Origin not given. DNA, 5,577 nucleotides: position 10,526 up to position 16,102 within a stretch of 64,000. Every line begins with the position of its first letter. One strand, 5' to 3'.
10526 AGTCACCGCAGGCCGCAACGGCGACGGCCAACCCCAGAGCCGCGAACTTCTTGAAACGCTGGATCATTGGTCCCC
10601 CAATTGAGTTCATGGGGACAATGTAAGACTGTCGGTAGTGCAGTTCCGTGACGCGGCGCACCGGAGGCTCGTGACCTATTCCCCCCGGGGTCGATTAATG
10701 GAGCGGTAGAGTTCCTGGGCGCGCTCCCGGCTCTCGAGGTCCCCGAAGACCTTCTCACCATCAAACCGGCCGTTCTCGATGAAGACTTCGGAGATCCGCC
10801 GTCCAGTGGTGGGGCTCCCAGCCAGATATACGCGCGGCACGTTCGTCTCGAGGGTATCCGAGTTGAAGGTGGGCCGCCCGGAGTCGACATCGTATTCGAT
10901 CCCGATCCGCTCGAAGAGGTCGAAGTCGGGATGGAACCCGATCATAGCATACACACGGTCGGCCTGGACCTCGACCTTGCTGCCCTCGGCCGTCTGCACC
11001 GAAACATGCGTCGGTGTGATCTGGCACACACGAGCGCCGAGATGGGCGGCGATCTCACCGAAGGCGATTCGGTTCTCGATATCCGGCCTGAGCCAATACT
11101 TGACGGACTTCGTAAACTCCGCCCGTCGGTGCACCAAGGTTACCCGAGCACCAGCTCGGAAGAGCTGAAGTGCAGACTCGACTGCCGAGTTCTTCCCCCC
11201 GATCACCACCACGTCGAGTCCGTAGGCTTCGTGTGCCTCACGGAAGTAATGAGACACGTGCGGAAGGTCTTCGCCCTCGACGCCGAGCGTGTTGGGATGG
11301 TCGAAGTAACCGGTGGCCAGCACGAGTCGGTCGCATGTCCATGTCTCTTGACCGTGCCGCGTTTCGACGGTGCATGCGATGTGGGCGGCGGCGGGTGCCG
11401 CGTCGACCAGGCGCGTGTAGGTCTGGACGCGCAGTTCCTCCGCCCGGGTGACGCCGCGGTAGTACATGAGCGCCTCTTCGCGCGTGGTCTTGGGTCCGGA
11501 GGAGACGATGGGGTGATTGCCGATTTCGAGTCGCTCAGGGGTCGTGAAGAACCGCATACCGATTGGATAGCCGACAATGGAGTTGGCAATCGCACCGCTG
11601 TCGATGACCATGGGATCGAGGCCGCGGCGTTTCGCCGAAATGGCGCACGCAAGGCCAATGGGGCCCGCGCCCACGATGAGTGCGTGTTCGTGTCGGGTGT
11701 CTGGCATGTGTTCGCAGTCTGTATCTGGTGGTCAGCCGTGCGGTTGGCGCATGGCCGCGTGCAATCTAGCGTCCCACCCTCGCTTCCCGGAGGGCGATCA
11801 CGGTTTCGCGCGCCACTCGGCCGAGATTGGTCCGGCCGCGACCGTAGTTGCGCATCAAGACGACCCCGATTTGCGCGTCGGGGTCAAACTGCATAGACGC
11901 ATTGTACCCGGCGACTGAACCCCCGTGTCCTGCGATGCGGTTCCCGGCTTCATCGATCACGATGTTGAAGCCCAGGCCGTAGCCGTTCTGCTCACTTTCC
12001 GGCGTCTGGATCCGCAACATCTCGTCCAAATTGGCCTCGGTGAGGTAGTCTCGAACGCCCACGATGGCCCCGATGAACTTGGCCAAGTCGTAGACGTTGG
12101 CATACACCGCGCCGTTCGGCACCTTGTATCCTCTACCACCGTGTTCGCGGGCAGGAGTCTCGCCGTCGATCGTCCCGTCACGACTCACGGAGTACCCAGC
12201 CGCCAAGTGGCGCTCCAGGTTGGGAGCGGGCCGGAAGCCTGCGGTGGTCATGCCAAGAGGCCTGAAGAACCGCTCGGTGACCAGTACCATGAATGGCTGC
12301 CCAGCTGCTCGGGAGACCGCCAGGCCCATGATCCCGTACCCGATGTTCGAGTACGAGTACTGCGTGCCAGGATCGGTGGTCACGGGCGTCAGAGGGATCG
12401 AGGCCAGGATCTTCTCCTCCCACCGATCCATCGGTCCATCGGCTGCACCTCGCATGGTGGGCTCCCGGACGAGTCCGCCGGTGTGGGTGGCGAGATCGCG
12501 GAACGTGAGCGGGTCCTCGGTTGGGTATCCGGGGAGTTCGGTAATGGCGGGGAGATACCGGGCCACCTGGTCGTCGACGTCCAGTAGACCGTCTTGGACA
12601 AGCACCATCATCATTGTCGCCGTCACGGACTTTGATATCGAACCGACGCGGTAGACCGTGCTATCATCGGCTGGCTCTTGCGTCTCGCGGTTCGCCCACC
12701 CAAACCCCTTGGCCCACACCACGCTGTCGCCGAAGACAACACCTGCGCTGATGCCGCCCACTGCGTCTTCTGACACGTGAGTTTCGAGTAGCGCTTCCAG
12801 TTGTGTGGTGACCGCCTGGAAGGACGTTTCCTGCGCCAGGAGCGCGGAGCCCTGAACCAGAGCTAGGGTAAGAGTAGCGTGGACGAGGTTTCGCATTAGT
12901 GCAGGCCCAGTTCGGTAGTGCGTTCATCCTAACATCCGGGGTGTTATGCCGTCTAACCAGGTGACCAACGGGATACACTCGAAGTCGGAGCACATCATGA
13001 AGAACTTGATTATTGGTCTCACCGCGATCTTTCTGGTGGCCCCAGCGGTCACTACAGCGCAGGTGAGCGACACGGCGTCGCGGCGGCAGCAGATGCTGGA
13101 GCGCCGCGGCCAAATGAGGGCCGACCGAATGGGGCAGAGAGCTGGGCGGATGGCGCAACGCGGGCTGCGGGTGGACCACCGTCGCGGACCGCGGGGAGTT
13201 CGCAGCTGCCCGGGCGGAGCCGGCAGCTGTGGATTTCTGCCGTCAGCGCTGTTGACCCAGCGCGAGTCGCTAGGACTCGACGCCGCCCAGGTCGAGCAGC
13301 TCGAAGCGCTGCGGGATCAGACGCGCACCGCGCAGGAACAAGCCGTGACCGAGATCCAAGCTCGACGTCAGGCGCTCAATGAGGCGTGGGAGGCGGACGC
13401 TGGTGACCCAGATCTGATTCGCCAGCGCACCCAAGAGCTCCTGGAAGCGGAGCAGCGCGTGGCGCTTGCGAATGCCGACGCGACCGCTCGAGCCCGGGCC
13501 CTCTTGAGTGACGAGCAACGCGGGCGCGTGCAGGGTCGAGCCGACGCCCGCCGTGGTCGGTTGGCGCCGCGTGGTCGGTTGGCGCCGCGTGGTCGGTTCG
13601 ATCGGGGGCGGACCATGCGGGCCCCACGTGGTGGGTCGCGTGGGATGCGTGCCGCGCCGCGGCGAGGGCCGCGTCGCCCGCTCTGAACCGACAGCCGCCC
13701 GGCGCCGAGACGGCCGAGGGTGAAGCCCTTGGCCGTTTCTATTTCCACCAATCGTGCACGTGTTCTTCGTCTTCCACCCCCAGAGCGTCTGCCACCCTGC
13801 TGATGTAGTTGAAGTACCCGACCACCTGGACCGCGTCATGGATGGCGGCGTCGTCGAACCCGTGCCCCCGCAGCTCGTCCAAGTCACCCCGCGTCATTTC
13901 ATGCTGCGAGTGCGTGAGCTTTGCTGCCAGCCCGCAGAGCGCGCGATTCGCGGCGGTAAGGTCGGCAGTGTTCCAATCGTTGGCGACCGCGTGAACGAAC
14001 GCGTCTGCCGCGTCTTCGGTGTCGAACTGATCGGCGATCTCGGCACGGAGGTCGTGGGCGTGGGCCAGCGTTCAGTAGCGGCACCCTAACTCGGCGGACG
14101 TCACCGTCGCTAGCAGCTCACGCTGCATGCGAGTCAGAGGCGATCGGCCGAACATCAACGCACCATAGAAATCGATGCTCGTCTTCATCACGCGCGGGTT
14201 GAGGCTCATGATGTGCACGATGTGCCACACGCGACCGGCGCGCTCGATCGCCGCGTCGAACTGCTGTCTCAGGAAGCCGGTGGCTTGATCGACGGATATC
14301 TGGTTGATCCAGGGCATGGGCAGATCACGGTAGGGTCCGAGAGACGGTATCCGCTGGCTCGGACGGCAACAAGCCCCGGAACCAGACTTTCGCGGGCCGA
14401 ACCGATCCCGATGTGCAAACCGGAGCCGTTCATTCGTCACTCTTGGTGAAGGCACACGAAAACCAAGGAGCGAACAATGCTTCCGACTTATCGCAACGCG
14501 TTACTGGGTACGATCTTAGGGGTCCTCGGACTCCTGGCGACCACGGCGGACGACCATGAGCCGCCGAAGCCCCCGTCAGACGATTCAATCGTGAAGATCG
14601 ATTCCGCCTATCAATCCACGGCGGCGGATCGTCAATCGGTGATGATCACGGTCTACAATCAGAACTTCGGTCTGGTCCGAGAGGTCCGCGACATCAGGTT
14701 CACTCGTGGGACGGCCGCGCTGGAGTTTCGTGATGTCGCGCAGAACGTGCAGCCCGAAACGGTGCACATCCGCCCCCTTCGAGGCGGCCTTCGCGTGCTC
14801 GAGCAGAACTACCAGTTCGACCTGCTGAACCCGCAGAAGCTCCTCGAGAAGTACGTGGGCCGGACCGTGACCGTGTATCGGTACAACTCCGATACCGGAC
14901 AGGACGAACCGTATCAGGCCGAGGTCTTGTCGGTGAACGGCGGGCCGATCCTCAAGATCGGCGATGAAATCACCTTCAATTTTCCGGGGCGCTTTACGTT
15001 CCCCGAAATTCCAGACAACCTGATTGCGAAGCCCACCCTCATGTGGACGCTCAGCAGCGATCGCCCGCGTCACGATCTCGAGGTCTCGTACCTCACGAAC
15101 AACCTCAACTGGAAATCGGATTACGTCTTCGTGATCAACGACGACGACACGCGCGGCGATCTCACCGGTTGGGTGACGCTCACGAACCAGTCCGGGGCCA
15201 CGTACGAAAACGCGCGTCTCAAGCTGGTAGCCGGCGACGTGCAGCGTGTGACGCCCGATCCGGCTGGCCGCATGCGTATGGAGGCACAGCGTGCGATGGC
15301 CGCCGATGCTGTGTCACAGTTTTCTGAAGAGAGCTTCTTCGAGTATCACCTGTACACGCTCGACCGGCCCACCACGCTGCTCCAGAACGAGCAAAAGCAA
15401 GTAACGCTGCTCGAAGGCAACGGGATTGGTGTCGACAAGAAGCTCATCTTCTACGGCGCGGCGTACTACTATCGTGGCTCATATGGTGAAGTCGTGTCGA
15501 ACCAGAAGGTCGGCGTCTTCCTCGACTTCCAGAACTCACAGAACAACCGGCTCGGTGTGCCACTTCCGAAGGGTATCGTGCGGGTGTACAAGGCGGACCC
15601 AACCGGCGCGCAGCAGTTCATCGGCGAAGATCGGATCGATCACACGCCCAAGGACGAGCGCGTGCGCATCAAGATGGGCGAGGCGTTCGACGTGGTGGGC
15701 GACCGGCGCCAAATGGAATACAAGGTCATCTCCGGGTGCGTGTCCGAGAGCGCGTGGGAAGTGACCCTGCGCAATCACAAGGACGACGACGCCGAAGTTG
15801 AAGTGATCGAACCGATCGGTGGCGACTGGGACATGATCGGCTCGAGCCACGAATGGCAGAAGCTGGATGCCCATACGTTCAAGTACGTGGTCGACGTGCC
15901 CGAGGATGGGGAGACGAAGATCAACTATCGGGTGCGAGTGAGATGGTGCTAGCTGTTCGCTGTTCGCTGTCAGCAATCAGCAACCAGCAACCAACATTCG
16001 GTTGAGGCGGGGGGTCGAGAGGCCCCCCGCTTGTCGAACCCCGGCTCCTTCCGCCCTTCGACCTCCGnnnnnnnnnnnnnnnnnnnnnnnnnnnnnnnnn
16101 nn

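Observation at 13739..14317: In-frame TGA at the CxxC redox site of an AhpD/CMD-family gene: probable selenocysteine (CxxU) recoding that the ORF track splits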

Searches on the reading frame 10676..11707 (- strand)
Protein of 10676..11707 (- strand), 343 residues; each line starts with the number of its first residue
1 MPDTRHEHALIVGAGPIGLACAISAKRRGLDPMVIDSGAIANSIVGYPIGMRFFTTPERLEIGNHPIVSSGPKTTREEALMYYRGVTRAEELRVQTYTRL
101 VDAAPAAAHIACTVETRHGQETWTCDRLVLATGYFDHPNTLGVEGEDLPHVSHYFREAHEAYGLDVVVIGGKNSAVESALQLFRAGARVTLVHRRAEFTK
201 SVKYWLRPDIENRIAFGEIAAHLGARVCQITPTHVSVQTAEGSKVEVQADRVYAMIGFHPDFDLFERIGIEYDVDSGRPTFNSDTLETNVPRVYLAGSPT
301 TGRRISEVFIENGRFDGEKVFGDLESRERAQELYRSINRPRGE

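Call 39: search_protein_families(library=pfam, proteins=[window:10676-11707:-], max_evalue=0.001)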
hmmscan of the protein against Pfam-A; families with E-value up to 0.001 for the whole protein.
window:10676-11707:- (343 aa): 12 families
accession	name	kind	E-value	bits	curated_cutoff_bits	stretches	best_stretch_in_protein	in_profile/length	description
PF13738.12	Pyr_redox_3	-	3.5e-75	253.5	30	1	10-297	1-305/305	Pyridine nucleotide-disulphide oxidoreductase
PF07992.20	Pyr_redox_2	-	4.9e-32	111.9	26.1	1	10-299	4-276/291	Pyridine nucleotide-disulphide oxidoreductase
PF00070.33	Pyr_redox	-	1.1e-10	42.3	22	1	166-231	2-67/82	Pyridine nucleotide-disulphide oxidoreductase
PF03486.20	HI0933_like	-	8.1e-08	32.4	50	0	9-38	3-32/244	HI0933-like protein Rossmann domain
PF12831.13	FAD_oxidored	-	2.5e-07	30.8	27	1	165-195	1-31/416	FAD dependent oxidoreductase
PF13434.12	Lys_Orn_oxgnase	-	3.6e-07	30.1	21.3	1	75-199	93-226/339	L-lysine 6-monooxygenase/L-ornithine 5-monooxygenase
PF01266.30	DAO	-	1.9e-06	28.1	27.9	0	9-41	2-35/353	FAD dependent oxidoreductase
PF01494.25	FAD_binding_3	-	6.2e-05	22.8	22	0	9-37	4-32/349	FAD binding domain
PF13450.12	NAD_binding_8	-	0.00012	22.7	21.9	1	11-38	1-28/68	NAD(P)-binding Rossmann-like domain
PF13241.12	NAD_binding_7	-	0.00026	22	22.1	0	161-201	5-47/104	Putative NAD(P)-binding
PF00890.30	FAD_binding_2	-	0.00034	20.3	20.4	0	9-39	2-32/414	FAD binding domain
PF01134.28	GIDA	-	0.00085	18.9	22.1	0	165-194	1-30/391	Glucose inhibited division protein A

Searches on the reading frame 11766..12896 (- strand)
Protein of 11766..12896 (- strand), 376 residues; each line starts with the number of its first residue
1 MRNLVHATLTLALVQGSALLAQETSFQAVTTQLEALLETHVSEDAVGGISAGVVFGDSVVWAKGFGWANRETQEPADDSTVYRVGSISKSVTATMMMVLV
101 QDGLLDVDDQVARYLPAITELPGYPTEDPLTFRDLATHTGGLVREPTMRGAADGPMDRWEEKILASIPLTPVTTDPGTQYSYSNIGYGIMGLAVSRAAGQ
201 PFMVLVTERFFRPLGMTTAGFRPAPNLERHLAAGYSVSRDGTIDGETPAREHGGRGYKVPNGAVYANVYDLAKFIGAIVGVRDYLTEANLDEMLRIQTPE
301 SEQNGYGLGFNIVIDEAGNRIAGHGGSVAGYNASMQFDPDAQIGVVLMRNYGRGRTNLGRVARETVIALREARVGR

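Call 39: search_protein_families(library=pfam, proteins=[window:11766-12896:-], max_evalue=0.001)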
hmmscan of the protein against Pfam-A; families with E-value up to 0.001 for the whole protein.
window:11766-12896:- (376 aa): 1 family
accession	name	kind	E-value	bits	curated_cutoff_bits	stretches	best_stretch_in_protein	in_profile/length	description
PF00144.29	Beta-lactamase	-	1.4e-65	222.1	27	1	34-352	2-311/329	Beta-lactamase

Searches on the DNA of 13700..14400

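Call 33: search_rna_families(source=window, start=13700, end=14400, threshold=evalue, max_evalue=10)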
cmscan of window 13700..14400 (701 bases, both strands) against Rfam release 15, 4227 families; matches with E-value up to 10: 1.
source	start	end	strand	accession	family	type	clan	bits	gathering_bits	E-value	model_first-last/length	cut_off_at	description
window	13810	13902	-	RF02046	Sphinx_1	Gene; lncRNA;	-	13.6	34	6.9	1-100/100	no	Sphinx_ conserved region 1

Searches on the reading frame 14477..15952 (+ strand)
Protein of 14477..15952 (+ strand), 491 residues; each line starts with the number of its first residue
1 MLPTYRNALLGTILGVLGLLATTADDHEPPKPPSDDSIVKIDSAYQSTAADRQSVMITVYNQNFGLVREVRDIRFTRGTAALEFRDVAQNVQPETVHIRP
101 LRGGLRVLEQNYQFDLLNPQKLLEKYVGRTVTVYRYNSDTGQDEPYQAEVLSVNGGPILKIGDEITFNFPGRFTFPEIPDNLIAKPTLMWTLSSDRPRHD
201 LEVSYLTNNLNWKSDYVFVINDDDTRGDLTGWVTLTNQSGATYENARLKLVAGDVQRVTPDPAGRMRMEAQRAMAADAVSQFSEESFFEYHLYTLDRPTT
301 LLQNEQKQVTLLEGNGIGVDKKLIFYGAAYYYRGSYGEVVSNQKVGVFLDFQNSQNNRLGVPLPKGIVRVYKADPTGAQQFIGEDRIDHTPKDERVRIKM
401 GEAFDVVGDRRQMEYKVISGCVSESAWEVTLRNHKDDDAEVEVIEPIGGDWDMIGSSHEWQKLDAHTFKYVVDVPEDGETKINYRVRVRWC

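Call 39: search_protein_families(library=pfam, proteins=[window:14477-15952:+], max_evalue=0.001)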
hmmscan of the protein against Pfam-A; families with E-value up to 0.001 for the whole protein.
window:14477-15952:+ (491 aa): 1 family
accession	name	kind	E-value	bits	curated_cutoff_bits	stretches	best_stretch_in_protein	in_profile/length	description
PF13598.12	DUF4139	-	4.5e-09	36.7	31.8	1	201-447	1-153/205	Domain of unknown function (DUF4139)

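Call 52: find_encoding_contigs(protein=window:14477-15952:+, flank=10000, max_places=3)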
Protein window:14477-15952:+ (491 aa): no gene with exactly this product is on record in the collection.
